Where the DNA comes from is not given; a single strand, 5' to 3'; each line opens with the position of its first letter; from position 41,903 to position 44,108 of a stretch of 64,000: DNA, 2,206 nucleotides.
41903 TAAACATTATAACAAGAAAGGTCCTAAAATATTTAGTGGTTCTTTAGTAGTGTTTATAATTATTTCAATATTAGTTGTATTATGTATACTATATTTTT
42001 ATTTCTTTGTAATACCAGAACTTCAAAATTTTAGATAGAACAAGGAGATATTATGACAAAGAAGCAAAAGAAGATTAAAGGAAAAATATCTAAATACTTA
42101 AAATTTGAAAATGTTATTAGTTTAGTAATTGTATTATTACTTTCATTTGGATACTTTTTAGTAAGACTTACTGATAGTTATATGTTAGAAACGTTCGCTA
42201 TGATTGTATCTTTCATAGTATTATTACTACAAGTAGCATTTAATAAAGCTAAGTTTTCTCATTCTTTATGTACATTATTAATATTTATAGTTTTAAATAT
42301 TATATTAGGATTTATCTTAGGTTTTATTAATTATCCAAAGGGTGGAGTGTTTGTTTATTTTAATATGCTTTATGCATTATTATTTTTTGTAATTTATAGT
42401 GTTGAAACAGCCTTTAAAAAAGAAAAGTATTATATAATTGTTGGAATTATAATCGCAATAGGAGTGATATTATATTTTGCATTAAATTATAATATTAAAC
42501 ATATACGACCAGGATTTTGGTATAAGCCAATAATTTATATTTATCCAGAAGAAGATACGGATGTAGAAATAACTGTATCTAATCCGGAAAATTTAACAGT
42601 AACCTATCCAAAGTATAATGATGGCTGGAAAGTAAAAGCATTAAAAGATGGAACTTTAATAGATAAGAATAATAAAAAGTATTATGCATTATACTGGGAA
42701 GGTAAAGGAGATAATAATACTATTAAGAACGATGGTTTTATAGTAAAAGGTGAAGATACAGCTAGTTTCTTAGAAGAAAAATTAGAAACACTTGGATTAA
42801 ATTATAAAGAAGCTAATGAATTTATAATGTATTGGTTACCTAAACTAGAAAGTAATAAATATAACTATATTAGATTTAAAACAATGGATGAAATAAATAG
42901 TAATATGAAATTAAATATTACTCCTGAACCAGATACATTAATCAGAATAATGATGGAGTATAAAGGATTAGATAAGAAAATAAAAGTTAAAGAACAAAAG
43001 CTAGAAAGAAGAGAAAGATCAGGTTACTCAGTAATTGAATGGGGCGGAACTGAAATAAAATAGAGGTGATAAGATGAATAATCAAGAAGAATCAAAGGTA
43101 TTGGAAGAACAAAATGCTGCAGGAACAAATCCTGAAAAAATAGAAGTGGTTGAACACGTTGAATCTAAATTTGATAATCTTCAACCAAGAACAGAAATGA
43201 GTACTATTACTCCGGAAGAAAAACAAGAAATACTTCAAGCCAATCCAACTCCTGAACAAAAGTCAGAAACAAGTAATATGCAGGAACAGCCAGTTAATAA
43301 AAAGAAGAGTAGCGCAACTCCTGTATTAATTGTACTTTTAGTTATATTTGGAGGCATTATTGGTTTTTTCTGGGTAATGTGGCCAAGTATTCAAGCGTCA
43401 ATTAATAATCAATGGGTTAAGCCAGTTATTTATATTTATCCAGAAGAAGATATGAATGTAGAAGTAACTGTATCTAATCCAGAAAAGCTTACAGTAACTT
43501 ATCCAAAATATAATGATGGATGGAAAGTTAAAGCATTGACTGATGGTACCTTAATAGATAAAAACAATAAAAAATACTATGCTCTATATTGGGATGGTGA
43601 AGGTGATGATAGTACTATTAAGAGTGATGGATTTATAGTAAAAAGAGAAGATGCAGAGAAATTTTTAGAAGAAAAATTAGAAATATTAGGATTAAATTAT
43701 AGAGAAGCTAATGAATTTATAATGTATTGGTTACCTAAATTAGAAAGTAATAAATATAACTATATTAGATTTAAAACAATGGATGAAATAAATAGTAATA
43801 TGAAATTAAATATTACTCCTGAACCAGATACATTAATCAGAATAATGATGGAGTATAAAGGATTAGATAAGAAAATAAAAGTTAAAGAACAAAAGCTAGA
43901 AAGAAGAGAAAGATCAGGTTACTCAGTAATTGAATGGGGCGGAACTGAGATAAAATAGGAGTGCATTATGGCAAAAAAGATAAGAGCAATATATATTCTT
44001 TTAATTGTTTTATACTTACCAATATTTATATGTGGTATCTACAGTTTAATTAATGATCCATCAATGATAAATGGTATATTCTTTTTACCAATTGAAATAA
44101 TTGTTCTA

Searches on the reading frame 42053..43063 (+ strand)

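Call 85: search_protein_families(library=pfam, proteins=[window:42053-43063:+], max_evalue=0.01)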
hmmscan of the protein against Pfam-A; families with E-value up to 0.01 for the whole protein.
window:42053-43063:+ (336 aa): 1 family
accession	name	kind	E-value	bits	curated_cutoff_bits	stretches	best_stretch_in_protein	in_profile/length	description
PF19529.4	DUF6057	-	0.008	15.6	29.8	1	18-146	97-211/569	Family of unknown function (DUF6057)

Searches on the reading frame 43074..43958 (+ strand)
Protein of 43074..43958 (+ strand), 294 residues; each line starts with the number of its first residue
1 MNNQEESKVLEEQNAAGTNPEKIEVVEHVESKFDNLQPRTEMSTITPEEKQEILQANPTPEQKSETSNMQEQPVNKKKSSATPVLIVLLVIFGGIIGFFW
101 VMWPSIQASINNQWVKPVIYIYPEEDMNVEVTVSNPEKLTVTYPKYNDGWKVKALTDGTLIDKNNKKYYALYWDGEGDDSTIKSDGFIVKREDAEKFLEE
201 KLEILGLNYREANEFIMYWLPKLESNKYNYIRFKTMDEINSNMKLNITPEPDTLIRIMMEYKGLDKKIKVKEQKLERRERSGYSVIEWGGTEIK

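Call 85: search_protein_families(library=pfam, proteins=[window:43074-43958:+], max_evalue=0.01)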
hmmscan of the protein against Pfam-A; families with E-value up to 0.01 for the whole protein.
window:43074-43958:+ (294 aa): 1 family
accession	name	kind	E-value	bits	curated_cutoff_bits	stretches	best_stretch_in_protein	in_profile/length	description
PF10661.14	EssA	-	0.0093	16.3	24.1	0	34-102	76-143/147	WXG100 protein secretion system (Wss), protein EssA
